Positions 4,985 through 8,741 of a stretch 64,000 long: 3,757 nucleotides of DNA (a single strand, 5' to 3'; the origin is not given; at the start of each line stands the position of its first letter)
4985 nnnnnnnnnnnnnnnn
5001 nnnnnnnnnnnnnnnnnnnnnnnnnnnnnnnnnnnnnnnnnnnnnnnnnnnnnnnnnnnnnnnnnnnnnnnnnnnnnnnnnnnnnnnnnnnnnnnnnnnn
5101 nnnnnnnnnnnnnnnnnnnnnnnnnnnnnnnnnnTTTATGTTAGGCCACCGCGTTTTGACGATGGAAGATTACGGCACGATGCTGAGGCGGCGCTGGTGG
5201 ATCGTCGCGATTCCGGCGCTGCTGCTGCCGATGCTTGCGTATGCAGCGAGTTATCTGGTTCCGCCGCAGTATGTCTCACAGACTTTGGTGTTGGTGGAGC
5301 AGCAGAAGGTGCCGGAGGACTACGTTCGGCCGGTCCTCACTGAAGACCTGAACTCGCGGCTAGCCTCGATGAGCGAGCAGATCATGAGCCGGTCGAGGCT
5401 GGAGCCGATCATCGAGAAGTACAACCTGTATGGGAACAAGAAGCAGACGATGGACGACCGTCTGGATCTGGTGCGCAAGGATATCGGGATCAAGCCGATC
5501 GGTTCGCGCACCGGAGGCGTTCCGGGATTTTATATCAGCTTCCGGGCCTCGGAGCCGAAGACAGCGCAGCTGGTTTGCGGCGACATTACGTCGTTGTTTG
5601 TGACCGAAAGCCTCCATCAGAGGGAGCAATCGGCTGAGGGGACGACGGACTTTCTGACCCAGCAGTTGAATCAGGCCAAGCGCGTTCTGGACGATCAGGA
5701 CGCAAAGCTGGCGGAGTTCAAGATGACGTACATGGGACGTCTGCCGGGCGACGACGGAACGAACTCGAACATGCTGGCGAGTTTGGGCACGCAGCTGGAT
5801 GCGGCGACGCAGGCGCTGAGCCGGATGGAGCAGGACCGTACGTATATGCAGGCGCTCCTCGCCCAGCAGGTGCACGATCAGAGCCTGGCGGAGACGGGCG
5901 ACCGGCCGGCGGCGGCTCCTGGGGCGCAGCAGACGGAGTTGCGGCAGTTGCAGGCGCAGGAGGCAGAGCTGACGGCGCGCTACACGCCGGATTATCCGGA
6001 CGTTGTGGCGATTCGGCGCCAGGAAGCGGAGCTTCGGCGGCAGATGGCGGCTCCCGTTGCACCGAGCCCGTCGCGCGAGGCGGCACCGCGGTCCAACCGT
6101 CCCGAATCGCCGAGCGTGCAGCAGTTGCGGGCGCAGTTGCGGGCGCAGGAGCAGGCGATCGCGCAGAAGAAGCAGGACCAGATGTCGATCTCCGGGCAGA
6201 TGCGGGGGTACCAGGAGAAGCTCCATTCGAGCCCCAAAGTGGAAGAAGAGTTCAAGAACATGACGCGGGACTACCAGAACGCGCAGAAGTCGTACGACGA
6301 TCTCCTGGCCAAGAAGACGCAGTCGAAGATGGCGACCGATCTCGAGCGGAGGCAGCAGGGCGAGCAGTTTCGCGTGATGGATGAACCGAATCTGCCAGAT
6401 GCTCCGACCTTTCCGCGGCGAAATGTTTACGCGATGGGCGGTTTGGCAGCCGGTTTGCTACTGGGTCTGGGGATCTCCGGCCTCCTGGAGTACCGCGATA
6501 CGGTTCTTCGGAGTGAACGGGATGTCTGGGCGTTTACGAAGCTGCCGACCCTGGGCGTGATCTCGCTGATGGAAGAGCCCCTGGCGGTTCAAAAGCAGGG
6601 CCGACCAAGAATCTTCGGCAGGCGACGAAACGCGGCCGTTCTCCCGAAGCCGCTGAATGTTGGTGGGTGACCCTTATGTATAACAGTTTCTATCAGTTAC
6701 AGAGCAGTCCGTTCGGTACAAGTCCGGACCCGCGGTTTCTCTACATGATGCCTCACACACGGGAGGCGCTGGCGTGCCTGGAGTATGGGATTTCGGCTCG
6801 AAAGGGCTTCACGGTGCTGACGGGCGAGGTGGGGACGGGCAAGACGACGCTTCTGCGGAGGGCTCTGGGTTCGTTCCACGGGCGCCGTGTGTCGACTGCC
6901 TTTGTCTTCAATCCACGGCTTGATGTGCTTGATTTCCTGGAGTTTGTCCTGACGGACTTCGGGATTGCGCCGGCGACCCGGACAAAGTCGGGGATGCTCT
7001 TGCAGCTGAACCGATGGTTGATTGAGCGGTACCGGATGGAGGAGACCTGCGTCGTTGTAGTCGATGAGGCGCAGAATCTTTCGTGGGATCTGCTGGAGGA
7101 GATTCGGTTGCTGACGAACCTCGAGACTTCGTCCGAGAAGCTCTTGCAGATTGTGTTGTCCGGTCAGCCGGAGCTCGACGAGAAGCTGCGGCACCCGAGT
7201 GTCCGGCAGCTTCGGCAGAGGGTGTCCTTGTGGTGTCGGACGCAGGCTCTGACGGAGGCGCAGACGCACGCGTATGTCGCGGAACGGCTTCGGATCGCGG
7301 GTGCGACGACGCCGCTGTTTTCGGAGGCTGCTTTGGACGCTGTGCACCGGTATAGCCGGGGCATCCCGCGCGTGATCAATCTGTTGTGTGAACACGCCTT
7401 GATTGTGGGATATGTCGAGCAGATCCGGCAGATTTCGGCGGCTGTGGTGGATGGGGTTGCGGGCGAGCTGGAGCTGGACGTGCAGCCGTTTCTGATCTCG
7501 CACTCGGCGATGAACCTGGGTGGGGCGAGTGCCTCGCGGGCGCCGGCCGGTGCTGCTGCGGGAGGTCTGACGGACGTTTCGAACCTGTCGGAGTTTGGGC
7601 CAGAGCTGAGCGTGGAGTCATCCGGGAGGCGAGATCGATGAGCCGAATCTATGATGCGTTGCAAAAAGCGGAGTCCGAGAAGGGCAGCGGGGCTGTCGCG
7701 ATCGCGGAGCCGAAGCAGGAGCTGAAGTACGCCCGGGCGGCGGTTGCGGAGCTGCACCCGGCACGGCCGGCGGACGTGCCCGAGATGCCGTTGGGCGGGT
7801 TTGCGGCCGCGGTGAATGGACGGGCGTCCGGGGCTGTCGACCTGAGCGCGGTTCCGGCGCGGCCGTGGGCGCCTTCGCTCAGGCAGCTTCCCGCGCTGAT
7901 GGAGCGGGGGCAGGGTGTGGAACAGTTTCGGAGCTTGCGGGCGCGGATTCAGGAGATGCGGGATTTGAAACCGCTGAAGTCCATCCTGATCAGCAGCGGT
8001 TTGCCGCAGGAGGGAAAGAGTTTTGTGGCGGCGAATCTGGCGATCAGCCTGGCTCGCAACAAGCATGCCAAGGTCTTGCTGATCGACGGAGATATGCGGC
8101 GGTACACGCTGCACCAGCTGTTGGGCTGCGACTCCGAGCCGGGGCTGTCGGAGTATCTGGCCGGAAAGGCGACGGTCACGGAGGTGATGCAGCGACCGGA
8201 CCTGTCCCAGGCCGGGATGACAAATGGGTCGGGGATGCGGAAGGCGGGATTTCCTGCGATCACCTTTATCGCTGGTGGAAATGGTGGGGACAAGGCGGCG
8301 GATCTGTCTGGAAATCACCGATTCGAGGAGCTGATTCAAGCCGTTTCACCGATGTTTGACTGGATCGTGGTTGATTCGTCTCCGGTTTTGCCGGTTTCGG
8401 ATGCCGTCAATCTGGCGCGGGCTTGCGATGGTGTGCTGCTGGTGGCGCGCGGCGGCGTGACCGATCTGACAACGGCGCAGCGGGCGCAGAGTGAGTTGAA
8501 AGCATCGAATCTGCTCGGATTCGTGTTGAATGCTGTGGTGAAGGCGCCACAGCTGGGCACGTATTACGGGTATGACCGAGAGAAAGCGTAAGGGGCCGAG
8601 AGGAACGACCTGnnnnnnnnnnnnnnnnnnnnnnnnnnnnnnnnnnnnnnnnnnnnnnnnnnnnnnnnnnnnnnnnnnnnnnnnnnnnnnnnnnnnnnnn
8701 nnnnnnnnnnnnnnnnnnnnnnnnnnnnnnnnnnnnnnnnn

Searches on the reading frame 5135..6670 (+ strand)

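Call 65: search_protein_families(library=ncbifam, proteins=[window:5135-6670:+], max_evalue=0.00001)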
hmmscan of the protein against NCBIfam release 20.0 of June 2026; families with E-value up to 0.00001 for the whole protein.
window:5135-6670:+ (511 aa): 5 families
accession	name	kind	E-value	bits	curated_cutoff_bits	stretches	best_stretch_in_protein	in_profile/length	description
TIGR03007.1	pepcterm_ChnLen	equivalog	7.8e-73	245.4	278.85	1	12-490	5-474/498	XrtA system polysaccharide chain length determinant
TIGR03017.1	EpsF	equivalog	1.8e-15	56.6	422.75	1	340-477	307-444/444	chain length determinant protein EpsF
TIGR01005.1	eps_transp_fam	subfamily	3.2e-14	52.1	411.7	1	134-486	159-487/754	exopolysaccharide transport protein family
NF008568.0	PRK11519.1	equivalog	4.1e-09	35.2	1068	0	14-89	25-98/720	tyrosine-protein kinase Wzc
TIGR01006.1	polys_exp_MPA1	subfamily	2.8e-06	26.9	296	0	389-477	134-222/226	CspC family polysaccharide chain length determinant protein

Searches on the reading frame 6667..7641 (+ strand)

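Call 7: search_protein_families(library=pfam, proteins=[window:6667-7641:+], max_evalue=0.001)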
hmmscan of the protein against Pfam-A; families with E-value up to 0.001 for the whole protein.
window:6667-7641:+ (324 aa): 4 families
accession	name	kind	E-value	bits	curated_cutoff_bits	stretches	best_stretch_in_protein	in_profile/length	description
PF13401.12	AAA_22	-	7e-28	98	27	1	45-174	4-130/130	AAA domain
PF13191.12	AAA_16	-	7.8e-06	26.9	32.6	1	42-159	20-164/167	AAA ATPase domain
PF25199.1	nSTAND_NTPase5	-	8.5e-05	22.9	34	0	44-164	39-130/145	Novel STAND NTPase 5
PF13604.12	AAA_30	-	0.00016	22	27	1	42-154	14-114/191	AAA domain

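Call 65: search_protein_families(library=ncbifam, proteins=[window:6667-7641:+], max_evalue=0.00001)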
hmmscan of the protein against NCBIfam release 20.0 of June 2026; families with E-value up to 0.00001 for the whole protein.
window:6667-7641:+ (324 aa): 1 family
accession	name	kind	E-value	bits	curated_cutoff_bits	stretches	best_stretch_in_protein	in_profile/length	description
TIGR03015.1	pepcterm_ATPase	hypoth_equivalog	1.6e-85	286.8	324.5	1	4-269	1-267/269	XrtA/PEP-CTERM system-associated ATPase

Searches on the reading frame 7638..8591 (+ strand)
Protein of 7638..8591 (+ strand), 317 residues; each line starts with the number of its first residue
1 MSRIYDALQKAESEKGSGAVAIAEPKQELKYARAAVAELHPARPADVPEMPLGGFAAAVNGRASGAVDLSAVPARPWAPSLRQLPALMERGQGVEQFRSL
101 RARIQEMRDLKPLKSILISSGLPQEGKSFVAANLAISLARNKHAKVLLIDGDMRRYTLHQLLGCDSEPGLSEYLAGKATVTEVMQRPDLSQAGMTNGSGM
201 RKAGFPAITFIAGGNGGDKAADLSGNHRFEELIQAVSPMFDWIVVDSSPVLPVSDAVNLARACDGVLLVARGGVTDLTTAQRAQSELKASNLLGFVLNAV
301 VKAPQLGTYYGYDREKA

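Call 7: search_protein_families(library=pfam, proteins=[window:7638-8591:+], max_evalue=0.001)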
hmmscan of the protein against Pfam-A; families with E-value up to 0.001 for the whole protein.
window:7638-8591:+ (317 aa): 3 families
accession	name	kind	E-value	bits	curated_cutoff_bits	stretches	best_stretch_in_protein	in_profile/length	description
PF13614.12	AAA_31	-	1.8e-06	28.4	27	1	126-268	14-145/177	AAA domain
PF01656.29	CbiA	-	9.9e-05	22.7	25.4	1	125-300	10-83/125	CobQ/CobB/MinD/ParA nucleotide binding domain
PF10609.15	ParA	-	0.00015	21.7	27.1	1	115-167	5-56/246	NUBPL iron-transfer P-loop NTPase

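Call 65: search_protein_families(library=ncbifam, proteins=[window:7638-8591:+], max_evalue=0.00001)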
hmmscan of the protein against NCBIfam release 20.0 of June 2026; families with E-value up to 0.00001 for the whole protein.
window:7638-8591:+ (317 aa): 9 families
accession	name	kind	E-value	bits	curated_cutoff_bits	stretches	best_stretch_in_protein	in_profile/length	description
TIGR01007.1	eps_fam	subfamily_domain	1.2e-32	113.1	108.05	1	95-311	1-202/204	polysaccharide biosynthesis tyrosine autokinase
TIGR03018.1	pepcterm_TyrKin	hypoth_equivalog_domain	4.6e-32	111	230.65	1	94-298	12-207/207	XrtA-associated tyrosine autokinase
NF008568.0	PRK11519.1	equivalog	1.6e-25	89.4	1068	1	94-312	507-710/720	tyrosine-protein kinase Wzc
NF007350.0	PRK09841.1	equivalog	5.2e-25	87.7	1248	1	94-313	512-716/726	tyrosine-protein kinase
TIGR01005.1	eps_transp_fam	subfamily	5.1e-23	81.2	411.7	1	94-299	527-717/754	exopolysaccharide transport protein family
TIGR03029.1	EpsG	equivalog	1.6e-20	73.4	313.8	1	90-297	80-272/274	chain length determinant protein tyrosine kinase EpsG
TIGR01969.1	minD_arch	subfamily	4.2e-11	42.5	201.75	1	115-183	2-70/251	cell division ATPase MinD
TIGR01968.1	minD_bact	equivalog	1.3e-06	27.9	212.9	1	115-288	3-159/261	septum site-determining protein MinD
TIGR03815.1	CpaE_hom_Actino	equivalog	1.7e-06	27.4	154.45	1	126-291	124-273/340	septum site-determining protein Ssd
